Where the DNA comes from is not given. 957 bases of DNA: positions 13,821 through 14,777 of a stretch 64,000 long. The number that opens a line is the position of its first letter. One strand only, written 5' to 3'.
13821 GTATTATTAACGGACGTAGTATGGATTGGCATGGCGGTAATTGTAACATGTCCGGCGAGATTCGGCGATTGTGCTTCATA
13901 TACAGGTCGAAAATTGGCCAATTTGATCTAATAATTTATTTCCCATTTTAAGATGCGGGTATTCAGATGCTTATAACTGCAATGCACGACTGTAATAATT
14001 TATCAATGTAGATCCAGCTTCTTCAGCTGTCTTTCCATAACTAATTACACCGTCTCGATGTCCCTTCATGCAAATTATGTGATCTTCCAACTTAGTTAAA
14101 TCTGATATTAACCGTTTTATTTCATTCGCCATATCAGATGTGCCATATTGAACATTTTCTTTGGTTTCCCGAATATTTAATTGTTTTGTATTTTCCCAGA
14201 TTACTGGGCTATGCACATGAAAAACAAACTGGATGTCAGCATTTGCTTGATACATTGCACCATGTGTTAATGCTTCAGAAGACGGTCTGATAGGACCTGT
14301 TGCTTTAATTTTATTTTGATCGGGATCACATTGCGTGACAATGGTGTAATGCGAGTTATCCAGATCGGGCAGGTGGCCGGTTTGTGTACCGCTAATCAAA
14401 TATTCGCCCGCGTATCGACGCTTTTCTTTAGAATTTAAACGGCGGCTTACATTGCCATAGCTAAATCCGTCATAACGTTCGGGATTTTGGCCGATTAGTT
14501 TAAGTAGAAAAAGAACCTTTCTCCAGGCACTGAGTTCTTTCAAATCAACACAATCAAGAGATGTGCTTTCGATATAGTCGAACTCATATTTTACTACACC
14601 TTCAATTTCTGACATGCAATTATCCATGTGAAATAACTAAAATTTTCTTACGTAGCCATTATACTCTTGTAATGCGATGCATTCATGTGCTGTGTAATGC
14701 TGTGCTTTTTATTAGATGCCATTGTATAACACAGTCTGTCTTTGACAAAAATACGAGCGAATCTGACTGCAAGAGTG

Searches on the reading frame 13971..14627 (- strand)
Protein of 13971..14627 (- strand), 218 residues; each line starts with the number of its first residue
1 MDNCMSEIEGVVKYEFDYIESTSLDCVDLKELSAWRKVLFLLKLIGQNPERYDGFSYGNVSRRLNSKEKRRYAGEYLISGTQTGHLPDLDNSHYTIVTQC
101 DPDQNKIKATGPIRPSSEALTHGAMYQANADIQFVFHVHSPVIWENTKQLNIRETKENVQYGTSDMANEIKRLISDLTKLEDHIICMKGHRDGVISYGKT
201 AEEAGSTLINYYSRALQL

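Call 3: search_protein_families(library=pfam, proteins=[window:13971-14627:-], max_evalue=0.1)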
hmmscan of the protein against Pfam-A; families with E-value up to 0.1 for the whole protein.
window:13971-14627:- (218 aa): 1 family
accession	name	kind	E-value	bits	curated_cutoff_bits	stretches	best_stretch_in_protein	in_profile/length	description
PF00596.27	Aldolase_II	-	1e-11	45.5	22.2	1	52-205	15-169/183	Class II Aldolase and Adducin N-terminal domain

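Call 4: search_protein_families(library=ncbifam, proteins=[window:13971-14627:-], max_evalue=0.1)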
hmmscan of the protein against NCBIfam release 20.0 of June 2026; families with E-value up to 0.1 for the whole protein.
window:13971-14627:- (218 aa): 18 families
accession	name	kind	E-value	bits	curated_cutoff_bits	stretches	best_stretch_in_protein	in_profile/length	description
NF006672.0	PRK09220.1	equivalog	5.6e-05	22.6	226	1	79-142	49-104/209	methylthioribulose 1-phosphate dehydratase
NF006047.0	PRK08193.1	subfamily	8.6e-05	22.2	257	1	109-147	66-106/231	L-ribulose-5-phosphate 4-epimerase AraD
TIGR03328.1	salvage_mtnB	equivalog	0.00015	21.4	137.05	1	97-141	47-90/194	methylthioribulose 1-phosphate dehydratase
NF005186.0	PRK06661.1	equivalog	0.0015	18.3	339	1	120-142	80-102/235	hypothetical protein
NF009625.0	PRK13145.1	equivalog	0.0032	17.1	369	1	101-141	63-101/235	L-ribulose-5-phosphate 4-epimerase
NF005123.0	PRK06557.1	subfamily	0.0039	16.9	251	1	100-141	66-105/223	L-ribulose-5-phosphate 4-epimerase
NF040649.1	FucA_Meth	equivalog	0.0048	16.9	250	1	114-204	64-159/179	L-fuculose phosphate aldolase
NF006208.0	PRK08333.1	equivalog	0.0057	16.3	267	1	111-142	65-96/189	aldolase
NF053831.1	RU1PAldHalo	equivalog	0.0095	15.4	300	1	108-142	61-94/208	ribulose-1-phosphate aldolase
NF004979.0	PRK06357.1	equivalog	0.013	14.8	216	1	58-140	28-105/221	hypothetical protein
NF043034.1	OxoTetrPhDc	equivalog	0.014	15.2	250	1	113-141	68-96/205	3-oxo-tetronate 4-phosphate decarboxylase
TIGR00760.1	araD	equivalog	0.031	13.5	389.1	1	111-144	68-103/228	L-ribulose-5-phosphate 4-epimerase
NF009002.0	PRK12347.1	subfamily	0.034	13.3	386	1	110-146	68-106/231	L-ribulose-5-phosphate 4-epimerase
NF005451.0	PRK07044.1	subfamily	0.036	13.1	207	0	119-140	96-117/256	aldolase II superfamily protein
NF005302.0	PRK06833.1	equivalog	0.038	13.5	264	1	111-141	69-99/214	L-fuculose-phosphate aldolase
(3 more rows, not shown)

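Call 14: find_homologous_proteins(query=window:13971-14627:-)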
Query window:13971-14627:- (218 aa): 171 proteins with E <= 0.001 among 287 candidates; the best 120 are listed.
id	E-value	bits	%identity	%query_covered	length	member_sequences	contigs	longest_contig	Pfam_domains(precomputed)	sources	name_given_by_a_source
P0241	3.9e-140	483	100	98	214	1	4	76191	PF00596.28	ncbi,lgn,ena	-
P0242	1.7e-113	396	80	100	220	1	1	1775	PF00596.28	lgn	-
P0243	2.0e-102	359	69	100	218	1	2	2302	PF00596.28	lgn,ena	-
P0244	2.6e-99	349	70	98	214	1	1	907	PF00596.28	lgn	-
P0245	2.4e-90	320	67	98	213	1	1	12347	PF00596.28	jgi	-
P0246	1.1e-89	318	66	98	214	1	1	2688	PF00596.28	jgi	-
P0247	8.9e-67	243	50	98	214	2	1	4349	PF00596.28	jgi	jgi:hypothetical protein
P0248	1.2e-66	243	49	98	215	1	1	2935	PF00596.28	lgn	-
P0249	1.8e-66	242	52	98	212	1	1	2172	PF00596.28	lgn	-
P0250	4.5e-66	241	51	98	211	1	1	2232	PF00596.28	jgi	-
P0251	1.2e-65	239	53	98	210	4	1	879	PF00596.28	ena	-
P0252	1.3e-65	239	49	98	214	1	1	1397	PF00596.28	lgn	-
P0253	2.4e-65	238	52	98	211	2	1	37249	PF00596.28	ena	-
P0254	7.8e-65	237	52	95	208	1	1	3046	PF00596.28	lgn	-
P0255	1.9e-64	235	48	98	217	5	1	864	PF00596.28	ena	-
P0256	7.8e-64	233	48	98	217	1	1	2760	PF00596.28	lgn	-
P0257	9.4e-64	233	50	98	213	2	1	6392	PF00596.28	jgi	-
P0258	2.8e-63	232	51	98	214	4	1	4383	PF00596.28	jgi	-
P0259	8.8e-63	230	50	98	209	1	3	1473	PF00596.28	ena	-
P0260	2.9e-62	228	47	96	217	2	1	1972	PF00596.28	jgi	-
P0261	1.5e-61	226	48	96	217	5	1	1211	PF00596.28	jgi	jgi:hypothetical protein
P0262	1.6e-61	226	49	98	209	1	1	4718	PF00596.28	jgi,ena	-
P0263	2.7e-61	225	47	98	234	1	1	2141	PF00596.28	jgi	jgi:hypothetical protein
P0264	3.3e-61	225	49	97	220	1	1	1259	PF00596.28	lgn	-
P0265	1.2e-60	223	48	98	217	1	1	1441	PF00596.28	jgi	jgi:ribulose-5-phosphate 4-epimerase/fuculose-1-phosphate aldolase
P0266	1.9e-60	222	48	98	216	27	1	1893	PF00596.28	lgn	-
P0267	1.7e-59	219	49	98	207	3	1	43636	PF00596.28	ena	-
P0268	5.7e-59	217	48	98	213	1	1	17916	PF00596.28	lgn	-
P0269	2.8e-58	215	49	97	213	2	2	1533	PF00596.28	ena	-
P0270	4.5e-57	211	48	96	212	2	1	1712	PF00596.28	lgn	-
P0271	5.2e-57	211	46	98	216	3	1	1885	PF00596.28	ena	-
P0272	5.2e-57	211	47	98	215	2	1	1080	PF00596.28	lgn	-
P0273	7.1e-57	211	46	97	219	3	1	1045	PF00596.28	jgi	jgi:hypothetical protein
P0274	1.1e-56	210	48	94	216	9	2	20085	PF00596.28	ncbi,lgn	-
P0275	1.2e-56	210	48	98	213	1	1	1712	PF00596.28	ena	-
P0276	2.1e-56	209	49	93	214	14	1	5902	PF00596.28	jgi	jgi:hypothetical protein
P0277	2.3e-56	209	48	98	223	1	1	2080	PF00596.28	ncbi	-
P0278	3.8e-56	208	47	98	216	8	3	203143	PF00596.28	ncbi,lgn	-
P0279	4.7e-56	208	46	95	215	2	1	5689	PF00596.28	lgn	-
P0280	4.9e-56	208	46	98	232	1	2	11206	PF00596.28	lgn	-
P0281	5.4e-56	208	48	96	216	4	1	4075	PF00596.28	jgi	-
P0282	6.2e-56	208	50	92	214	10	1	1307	PF00596.28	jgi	jgi:hypothetical protein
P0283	1.0e-55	207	49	97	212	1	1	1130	PF00596.28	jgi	jgi:L-ribulose-5-phosphate 4-epimerase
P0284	3.2e-55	205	46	97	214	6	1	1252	PF00596.28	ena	-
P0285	1.2e-54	203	45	96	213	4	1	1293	PF00596.28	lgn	-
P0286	1.3e-54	203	45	98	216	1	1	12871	PF00596.28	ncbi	-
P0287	1.4e-54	203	46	95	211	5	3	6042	PF00596.28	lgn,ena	-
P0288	9.3e-54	200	48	98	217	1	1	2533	PF00596.28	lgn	-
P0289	1.5e-53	200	44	97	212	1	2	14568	PF00596.28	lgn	-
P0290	3.0e-53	199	45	98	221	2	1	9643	PF00596.28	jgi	-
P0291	3.3e-53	199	48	92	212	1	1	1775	PF00596.28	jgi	-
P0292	3.7e-53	198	44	99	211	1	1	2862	PF00596.28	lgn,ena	-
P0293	3.7e-53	198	48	98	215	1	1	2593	PF00596.28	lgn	-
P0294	4.0e-53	198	47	98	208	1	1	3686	PF00596.28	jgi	jgi:hypothetical protein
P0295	4.0e-53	198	45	98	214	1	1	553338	PF00596.28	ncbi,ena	-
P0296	4.2e-53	198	44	98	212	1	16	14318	PF00596.28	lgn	-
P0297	8.3e-53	197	46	98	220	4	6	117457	PF00596.28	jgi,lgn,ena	-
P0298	1.5e-52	197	45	94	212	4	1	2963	PF00596.28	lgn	-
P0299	1.5e-52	196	49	93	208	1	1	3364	PF00596.28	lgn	-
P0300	1.7e-52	196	45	98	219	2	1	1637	PF00596.28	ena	-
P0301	1.9e-52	196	43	98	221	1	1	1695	PF00596.28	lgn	-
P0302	1.9e-52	196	43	100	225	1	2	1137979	PF00596.28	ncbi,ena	-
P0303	2.0e-52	196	45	96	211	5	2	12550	PF00596.28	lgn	-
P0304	2.4e-52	196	45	97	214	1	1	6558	PF00596.28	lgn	-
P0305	2.5e-52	196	46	91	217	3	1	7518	PF00596.28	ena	-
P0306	3.0e-52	196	46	94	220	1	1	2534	PF00596.28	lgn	-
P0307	4.9e-52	195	46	98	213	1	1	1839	PF00596.28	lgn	-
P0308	9.5e-52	194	45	97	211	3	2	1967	PF00596.28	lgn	-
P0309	1.2e-51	194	45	92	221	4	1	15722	PF00596.28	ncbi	-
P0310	1.5e-51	193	47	95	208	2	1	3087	PF00596.28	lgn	-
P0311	2.0e-51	193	45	96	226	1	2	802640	PF00596.28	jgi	jgi:L-ribulose-5-phosphate 4-epimerase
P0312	2.6e-51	192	45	96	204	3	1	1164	PF00596.28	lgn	-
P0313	7.8e-51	191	43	94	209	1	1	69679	PF00596.28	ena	-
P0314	1.1e-50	190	45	100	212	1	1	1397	PF00596.28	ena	-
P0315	1.2e-50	190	44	94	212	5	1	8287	PF00596.28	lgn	-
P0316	1.3e-50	190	45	92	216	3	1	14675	PF00596.28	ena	-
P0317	1.4e-50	190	44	94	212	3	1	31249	PF00596.28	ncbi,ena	-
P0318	1.5e-50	190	40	98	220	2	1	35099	PF00596.28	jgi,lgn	jgi:hypothetical protein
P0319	1.7e-50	190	46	92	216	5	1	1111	PF00596.28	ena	-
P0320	1.9e-50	190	45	96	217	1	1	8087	PF00596.28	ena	-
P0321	1.9e-50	190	44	90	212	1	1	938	PF00596.28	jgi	-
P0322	2.6e-50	189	46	96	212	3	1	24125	PF00596.28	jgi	-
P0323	2.7e-50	189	43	94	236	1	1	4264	PF00596.28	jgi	-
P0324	3.0e-50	189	45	98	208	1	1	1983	PF00596.28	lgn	-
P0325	5.2e-50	188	44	98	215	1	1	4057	PF00596.28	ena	-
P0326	5.9e-50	188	42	97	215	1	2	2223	PF00596.28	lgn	-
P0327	1.2e-49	187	43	98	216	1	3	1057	PF00596.28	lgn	-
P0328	1.4e-49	187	43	100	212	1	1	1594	PF00596.28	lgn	-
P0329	1.6e-49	187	44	97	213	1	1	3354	PF00596.28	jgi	jgi:ribulose-5-phosphate 4-epimerase/fuculose-1-phosphate aldolase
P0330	1.8e-49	186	45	95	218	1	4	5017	PF00596.28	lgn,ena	-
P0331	2.1e-49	186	41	97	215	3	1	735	PF00596.28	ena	-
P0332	2.3e-49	186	44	96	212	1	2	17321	PF00596.28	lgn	-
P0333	3.0e-49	186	44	96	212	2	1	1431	PF00596.28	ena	-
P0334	3.4e-49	186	43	96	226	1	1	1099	PF00596.28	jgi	jgi:ribulose-5-phosphate 4-epimerase/fuculose-1-phosphate aldolase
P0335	4.4e-49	185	44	96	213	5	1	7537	PF00596.28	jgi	jgi:ribulose-5-phosphate 4-epimerase/fuculose-1-phosphate aldolase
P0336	5.7e-49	185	48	96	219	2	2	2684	PF00596.28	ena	-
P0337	7.0e-49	185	45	93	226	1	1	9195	PF00596.28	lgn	-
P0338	7.2e-49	184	43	96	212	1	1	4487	PF00596.28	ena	-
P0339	7.5e-49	184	44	97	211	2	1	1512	PF00596.28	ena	-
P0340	8.8e-49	184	44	96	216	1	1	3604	PF00596.28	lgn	-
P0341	1.3e-48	184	43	98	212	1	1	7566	PF00596.28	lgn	-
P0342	1.3e-48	184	43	94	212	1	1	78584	PF00596.28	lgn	-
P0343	2.1e-48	183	41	96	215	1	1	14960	PF00596.28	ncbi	-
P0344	2.4e-48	183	43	98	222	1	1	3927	PF00596.28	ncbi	ncbi:MAG: class II aldolase/adducin family protein [Methylomonas sp.]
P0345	3.9e-48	182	43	98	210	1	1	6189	PF00596.28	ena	-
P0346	5.3e-48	182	43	98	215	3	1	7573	PF00596.28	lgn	-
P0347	5.8e-48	182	41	98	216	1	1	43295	PF00596.28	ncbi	-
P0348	6.5e-48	181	42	100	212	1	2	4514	PF00596.28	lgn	-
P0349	9.7e-48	181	43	93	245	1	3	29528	PF00596.28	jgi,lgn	-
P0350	1.3e-47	180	44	96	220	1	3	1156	PF00596.28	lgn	-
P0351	1.6e-47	180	40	100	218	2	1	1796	PF00596.28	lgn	-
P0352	2.6e-47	179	43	96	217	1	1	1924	PF00596.28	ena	-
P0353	3.3e-47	179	43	98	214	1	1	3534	PF00596.28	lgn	-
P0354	4.0e-47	179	40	98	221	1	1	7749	PF00596.28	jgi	jgi:hypothetical protein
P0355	5.9e-47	178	42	98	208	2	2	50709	PF00596.28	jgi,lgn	jgi:ribulose-5-phosphate 4-epimerase/fuculose-1-phosphate aldolase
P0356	9.2e-47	178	43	98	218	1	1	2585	PF00596.28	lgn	-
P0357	1.1e-46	177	42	95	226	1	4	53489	PF00596.28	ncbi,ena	-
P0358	1.9e-46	177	42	94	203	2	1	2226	PF00596.28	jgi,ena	jgi:ribulose-5-phosphate 4-epimerase/fuculose-1-phosphate aldolase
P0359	1.3e-45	174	40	98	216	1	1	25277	PF00596.28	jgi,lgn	-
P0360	2.4e-45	173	41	98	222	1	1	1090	PF00596.28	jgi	jgi:ribulose-5-phosphate 4-epimerase/fuculose-1-phosphate aldolase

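Call 15: find_encoding_contigs(protein=P0241, flank=10000, max_places=4)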
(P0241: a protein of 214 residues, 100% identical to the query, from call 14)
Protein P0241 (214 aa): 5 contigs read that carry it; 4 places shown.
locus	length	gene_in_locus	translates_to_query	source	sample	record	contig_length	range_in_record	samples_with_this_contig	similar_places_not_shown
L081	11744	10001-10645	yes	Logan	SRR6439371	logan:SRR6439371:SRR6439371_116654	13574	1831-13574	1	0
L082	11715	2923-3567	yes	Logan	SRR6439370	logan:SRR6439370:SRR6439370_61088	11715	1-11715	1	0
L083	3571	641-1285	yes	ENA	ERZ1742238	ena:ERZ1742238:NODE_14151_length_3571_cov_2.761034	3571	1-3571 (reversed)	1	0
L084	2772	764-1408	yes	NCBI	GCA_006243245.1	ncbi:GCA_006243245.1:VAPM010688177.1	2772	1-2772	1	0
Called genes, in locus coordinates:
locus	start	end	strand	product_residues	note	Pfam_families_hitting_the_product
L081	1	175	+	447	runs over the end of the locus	PF03721:UDPG_MGDP_dh_N, PF00984:UDPG_MGDP_dh, PF03720:UDPG_MGDP_dh_C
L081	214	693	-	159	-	PF02517:Rce1-like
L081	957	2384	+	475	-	PF03600:CitMHS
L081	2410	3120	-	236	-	PF00929:RNase_T, PF13482:RNase_H_2 (weak)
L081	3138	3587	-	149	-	PF00075:RNase_H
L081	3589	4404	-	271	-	PF08241:Methyltransf_11, PF13489:Methyltransf_23 (weak)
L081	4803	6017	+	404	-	PF00999:Na_H_Exchanger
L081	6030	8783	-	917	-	PF00690:Cation_ATPase_N, PF00122:E1-E2_ATPase, PF13246:Cation_ATPase, PF00702:Hydrolase, PF08282:Hydrolase_3 (weak), PF00689:Cation_ATPase_C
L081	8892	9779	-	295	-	-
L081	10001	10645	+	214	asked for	PF00596:Aldolase_II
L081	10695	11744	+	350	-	?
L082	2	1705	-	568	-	?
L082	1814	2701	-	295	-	-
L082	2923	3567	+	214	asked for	PF00596:Aldolase_II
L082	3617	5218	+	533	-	PF02310:B12-binding, PF04055:Radical_SAM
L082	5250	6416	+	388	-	-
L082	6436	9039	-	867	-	PF01464:SLT, PF01476:LysM, PF23473:LysM3_LYK4_5 (faint), PF23577:LysM_RLK (faint), PF01476:LysM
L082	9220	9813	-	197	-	-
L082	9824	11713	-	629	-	?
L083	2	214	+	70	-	?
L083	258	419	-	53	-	-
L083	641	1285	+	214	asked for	PF00596:Aldolase_II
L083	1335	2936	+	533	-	PF02310:B12-binding, PF04055:Radical_SAM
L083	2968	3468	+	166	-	-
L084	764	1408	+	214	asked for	PF00596:Aldolase_II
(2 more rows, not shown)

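Call 18: find_encoding_contigs(protein=P0245, flank=8000, max_places=2)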
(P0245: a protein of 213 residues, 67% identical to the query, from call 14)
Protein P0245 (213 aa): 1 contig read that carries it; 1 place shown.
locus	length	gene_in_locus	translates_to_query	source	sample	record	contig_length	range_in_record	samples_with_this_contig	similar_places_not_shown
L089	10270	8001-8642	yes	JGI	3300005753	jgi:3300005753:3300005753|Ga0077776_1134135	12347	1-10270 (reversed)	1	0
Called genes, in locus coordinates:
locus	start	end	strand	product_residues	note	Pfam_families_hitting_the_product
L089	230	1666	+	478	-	PF03600:CitMHS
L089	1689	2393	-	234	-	PF00929:RNase_T, PF13482:RNase_H_2 (faint)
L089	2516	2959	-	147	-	PF00075:RNase_H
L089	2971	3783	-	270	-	PF08241:Methyltransf_11 (weak), PF13489:Methyltransf_23 (weak)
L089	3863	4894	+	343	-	PF08240:ADH_N, PF16912:Glu_dehyd_C, PF00107:ADH_zinc_N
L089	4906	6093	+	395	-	PF00155:Aminotran_1_2, PF00266:Aminotran_5 (weak), PF00464:SHMT (weak)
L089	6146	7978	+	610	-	PF01053:Cys_Met_Meta_PP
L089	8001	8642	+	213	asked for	PF00596:Aldolase_II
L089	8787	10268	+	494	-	?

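Call 19: find_encoding_contigs(protein=P0253, flank=8000, max_places=2)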
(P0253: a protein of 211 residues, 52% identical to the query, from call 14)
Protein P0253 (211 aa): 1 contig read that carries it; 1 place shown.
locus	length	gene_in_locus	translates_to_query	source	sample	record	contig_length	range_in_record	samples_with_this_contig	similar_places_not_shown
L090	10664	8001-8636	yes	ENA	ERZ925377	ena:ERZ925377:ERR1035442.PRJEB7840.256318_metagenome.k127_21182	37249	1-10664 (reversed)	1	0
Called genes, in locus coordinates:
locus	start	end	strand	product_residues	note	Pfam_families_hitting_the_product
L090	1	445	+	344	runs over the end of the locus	PF02195:ParB_N (weak)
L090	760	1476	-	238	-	PF00691:OmpA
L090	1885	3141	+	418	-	PF12867:DinB_2 (faint), PF03781:FGE-sulfatase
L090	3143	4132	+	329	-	PF10017:Methyltransf_33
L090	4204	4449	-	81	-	-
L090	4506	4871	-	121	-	-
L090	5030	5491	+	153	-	PF00300:His_Phos_1 (faint)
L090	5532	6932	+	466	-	PF00753:Lactamase_B, PF12706:Lactamase_B_2 (weak), PF16661:Lactamase_B_6, PF10996:Beta-Casp, PF07521:RMMBL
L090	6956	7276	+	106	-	-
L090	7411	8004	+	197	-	PF13489:Methyltransf_23, PF08242:Methyltransf_12 (weak)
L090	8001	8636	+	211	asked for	PF00596:Aldolase_II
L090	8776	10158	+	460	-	-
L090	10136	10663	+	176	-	?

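Call 20: find_encoding_contigs(protein=P0278, flank=8000, max_places=2)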
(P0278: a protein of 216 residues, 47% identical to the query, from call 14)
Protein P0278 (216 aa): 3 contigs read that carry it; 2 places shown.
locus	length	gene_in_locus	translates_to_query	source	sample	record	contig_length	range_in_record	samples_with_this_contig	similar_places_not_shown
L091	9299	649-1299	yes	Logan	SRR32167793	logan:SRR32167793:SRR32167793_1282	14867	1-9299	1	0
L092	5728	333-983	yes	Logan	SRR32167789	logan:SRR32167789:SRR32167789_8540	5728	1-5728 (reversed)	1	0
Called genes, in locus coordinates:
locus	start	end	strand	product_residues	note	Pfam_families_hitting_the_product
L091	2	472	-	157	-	?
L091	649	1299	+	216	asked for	PF00596:Aldolase_II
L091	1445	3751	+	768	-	PF04879:Molybdop_Fe4S4, PF00384:Molybdopterin, PF01568:Molydop_binding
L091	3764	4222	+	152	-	-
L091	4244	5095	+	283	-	PF01226:Form_Nir_trans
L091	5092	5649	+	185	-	PF04982:TM_HPP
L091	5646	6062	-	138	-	PF04892:VanZ-LLP1 (weak)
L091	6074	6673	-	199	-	PF00300:His_Phos_1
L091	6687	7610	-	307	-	PF11790:Glyco_hydro_cc (faint)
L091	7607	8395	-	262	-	PF08003:Methyltransf_9, PF13489:Methyltransf_23, PF13847:Methyltransf_31, PF08241:Methyltransf_11, PF08242:Methyltransf_12 (weak), PF13649:Methyltransf_25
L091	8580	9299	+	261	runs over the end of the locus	PF02585:PIG-L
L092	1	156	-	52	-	?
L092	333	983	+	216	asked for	PF00596:Aldolase_II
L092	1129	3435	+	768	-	PF04879:Molybdop_Fe4S4, PF00384:Molybdopterin, PF01568:Molydop_binding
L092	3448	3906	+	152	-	-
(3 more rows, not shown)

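Call 29: search_protein_families(library=pfam, proteins=[L089:6146-7978:+, L090:8776-10158:+], max_evalue=0.01)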
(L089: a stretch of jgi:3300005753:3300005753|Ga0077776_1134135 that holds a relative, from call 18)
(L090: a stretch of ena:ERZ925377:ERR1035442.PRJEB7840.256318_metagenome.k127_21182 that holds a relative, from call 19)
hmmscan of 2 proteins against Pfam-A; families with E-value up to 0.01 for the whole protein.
L089:6146-7978:+ (610 aa): 2 families
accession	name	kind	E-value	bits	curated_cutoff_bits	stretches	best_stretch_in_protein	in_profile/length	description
PF01053.26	Cys_Met_Meta_PP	-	1.1e-58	199.1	27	1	142-557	17-375/381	Cys/Met metabolism PLP-dependent enzyme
PF00155.27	Aminotran_1_2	-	0.0035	17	19.7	1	265-358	131-225/361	Aminotransferase class I and II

L090:8776-10158:+ (460 aa): 0 families

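Call 49: search_solved_structures(query=window:13971-14627:-, max_evalue=0.01, show_alignments=2)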
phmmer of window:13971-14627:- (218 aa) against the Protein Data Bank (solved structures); distinct sequences matched with E-value up to 0.01: 0.

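Call 51: search_solved_structures(query=A2, max_evalue=0.01)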
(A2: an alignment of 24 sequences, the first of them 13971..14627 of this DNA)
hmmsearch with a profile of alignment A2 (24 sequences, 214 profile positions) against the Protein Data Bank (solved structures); distinct sequences matched with E-value up to 0.01: 6.
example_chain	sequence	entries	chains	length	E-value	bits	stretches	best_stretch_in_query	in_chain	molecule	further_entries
1k0w_A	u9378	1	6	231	7.1e-08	35.3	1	52-162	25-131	L-RIBULOSE 5 PHOSPHATE 4-EPIMERASE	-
1jdi_A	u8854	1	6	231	7.4e-08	35.2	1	52-162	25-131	L-RIBULOSE 5 PHOSPHATE 4-EPIMERASE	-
2irp_A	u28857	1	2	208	2.3e-07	33.6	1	54-135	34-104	Putative aldolase class 2 protein aq_1979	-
8ix6_A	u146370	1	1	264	0.0029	20.2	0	92-137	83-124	Aldolase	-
6btd_A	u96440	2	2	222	0.0041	19.8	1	103-138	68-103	Fuculose phosphate aldolase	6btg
8il8_A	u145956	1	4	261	0.0065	19.1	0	92-134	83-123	Aldolase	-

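Call 67: find_encoding_contigs(protein=P0246, flank=4000, max_places=2)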
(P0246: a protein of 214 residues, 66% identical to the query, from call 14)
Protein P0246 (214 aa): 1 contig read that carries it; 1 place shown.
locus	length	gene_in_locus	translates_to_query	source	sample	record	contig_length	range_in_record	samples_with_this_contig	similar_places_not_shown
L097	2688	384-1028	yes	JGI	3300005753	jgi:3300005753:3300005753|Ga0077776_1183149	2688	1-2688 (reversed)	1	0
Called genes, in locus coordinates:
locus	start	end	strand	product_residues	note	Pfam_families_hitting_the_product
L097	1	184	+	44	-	?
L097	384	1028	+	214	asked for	PF00596:Aldolase_II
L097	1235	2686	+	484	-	?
